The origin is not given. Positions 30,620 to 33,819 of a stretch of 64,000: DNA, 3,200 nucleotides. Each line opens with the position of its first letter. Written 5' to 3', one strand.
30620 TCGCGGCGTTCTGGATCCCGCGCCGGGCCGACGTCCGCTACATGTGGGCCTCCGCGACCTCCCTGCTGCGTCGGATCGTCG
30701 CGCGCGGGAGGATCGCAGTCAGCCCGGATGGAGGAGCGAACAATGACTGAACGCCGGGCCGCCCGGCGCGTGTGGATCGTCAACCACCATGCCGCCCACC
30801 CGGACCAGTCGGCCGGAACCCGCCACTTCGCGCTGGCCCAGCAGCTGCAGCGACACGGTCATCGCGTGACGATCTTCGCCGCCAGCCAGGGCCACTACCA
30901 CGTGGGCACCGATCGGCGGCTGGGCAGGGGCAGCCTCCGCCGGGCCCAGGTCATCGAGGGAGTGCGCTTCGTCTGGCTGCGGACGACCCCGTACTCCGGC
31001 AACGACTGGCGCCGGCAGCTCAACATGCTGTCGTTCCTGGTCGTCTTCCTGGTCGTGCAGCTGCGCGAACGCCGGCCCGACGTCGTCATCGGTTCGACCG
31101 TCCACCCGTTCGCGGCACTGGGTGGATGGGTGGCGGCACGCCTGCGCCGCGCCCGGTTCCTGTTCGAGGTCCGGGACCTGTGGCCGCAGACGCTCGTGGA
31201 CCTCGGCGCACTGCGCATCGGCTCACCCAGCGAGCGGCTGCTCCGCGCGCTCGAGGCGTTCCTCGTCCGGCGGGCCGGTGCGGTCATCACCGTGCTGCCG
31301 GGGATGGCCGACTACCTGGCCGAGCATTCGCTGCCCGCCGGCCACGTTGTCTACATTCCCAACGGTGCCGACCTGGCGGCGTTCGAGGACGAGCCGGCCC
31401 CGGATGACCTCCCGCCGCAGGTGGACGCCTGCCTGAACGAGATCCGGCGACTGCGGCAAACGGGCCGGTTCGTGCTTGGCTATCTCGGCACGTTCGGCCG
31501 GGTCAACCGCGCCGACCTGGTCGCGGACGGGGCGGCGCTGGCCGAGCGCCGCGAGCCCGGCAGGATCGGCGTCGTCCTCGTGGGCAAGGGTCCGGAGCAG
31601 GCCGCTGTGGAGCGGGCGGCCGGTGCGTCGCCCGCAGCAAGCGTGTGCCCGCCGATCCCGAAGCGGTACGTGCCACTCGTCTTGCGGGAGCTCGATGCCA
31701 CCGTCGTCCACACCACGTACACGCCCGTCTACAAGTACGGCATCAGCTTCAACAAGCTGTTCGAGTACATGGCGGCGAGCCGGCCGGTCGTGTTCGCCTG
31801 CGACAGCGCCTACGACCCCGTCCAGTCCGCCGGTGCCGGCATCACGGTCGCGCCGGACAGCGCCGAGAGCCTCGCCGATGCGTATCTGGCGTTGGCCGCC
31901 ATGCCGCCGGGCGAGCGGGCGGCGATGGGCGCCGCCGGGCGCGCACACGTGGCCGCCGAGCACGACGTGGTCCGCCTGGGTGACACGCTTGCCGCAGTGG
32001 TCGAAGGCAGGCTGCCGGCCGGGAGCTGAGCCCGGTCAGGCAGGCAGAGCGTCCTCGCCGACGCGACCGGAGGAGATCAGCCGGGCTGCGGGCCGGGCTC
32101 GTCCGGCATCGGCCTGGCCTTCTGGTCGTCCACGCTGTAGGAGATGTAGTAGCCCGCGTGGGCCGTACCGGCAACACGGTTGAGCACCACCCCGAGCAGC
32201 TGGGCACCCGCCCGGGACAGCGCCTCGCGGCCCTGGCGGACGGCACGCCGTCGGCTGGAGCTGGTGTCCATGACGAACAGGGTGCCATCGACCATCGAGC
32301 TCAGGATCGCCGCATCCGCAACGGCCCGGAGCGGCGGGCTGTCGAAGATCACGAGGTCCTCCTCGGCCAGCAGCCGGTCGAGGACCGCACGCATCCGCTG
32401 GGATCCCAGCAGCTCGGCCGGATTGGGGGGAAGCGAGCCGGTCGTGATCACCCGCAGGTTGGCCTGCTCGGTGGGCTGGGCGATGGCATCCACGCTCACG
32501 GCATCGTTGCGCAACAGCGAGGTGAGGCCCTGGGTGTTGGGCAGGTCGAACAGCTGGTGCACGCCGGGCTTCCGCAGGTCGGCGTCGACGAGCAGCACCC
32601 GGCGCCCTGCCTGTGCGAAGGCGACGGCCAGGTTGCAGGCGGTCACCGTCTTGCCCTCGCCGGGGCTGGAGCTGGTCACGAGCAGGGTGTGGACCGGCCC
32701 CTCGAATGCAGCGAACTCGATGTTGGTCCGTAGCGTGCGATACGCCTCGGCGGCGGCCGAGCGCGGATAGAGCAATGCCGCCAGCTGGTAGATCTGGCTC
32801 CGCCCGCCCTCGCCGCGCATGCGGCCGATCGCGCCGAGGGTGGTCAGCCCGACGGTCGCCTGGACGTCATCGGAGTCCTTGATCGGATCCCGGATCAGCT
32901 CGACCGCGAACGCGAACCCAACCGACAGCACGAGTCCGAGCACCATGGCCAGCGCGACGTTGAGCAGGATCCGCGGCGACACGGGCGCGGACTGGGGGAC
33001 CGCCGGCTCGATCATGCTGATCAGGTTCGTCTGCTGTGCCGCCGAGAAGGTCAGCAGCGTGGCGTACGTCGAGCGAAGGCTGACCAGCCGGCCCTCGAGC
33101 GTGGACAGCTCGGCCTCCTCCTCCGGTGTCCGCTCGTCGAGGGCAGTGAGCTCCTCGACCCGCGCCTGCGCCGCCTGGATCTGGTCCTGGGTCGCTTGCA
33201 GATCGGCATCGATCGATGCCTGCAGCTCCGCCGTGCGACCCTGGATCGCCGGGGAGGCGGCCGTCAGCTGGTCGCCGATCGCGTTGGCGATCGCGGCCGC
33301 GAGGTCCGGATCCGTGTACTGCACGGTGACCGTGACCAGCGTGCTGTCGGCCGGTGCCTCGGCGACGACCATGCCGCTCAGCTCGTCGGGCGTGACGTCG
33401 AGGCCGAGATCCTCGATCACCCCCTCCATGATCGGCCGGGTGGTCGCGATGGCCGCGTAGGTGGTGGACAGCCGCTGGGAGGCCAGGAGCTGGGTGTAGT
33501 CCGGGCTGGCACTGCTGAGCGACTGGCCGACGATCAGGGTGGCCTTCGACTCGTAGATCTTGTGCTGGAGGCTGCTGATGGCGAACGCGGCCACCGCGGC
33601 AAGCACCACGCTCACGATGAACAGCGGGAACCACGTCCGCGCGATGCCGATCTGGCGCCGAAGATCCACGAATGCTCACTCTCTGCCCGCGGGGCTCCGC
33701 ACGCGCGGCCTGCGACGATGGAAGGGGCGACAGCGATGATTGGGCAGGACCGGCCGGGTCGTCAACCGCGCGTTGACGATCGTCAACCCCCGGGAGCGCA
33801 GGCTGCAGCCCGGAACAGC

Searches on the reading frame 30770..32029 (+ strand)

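Call 10: search_protein_families(library=pfam, proteins=[window:30770-32029:+], max_evalue=0.001)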
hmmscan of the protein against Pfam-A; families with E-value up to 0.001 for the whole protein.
window:30770-32029:+ (419 aa): 5 families
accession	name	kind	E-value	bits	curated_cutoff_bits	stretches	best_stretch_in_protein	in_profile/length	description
PF13579.12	Glyco_trans_4_4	-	2e-22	80.7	29.7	1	21-199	9-158/158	Glycosyl transferase 4-like domain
PF13439.12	Glyco_transf_4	-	1.3e-17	64.8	28.5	1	20-203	9-169/170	Glycosyltransferase Family 4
PF13692.12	Glyco_trans_1_4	-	2.5e-09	38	27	1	234-376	2-140/142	Glycosyl transferases group 1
PF13524.12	Glyco_trans_1_2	-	4.6e-07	30.3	25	1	291-402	30-137/144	Glycosyl transferase-like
PF00534.26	Glycos_transf_1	-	0.00041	20.4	26.4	1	230-392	12-171/172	Glycosyl transferases group 1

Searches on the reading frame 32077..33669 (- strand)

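Call 10: search_protein_families(library=pfam, proteins=[window:32077-33669:-], max_evalue=0.001)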
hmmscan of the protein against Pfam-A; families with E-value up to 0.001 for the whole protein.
window:32077-33669:- (530 aa): 7 families
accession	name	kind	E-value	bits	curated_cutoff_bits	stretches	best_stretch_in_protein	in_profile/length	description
PF01656.29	CbiA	-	2.3e-11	44.2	25.4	1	330-505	2-89/125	CobQ/CobB/MinD/ParA nucleotide binding domain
PF10609.15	ParA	-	2.3e-10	40.8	27.1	1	327-497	4-173/246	NUBPL iron-transfer P-loop NTPase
PF13614.12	AAA_31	-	8.8e-10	39.2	27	1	336-456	11-137/177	AAA domain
PF13807.11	GNVR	-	3.2e-06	27.4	27.7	1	206-255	30-79/82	G-rich domain on putative tyrosine kinase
PF09140.17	MipZ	-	6.7e-05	22.8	20.7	1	329-446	3-109/262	ATPase MipZ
PF00448.28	SRP54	-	0.00033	20.8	22.7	0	336-385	10-60/196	SRP54-type protein, GTPase domain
PF02706.20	Wzz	-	0.00094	19.9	25.5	1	14-88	16-91/91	Chain length determinant protein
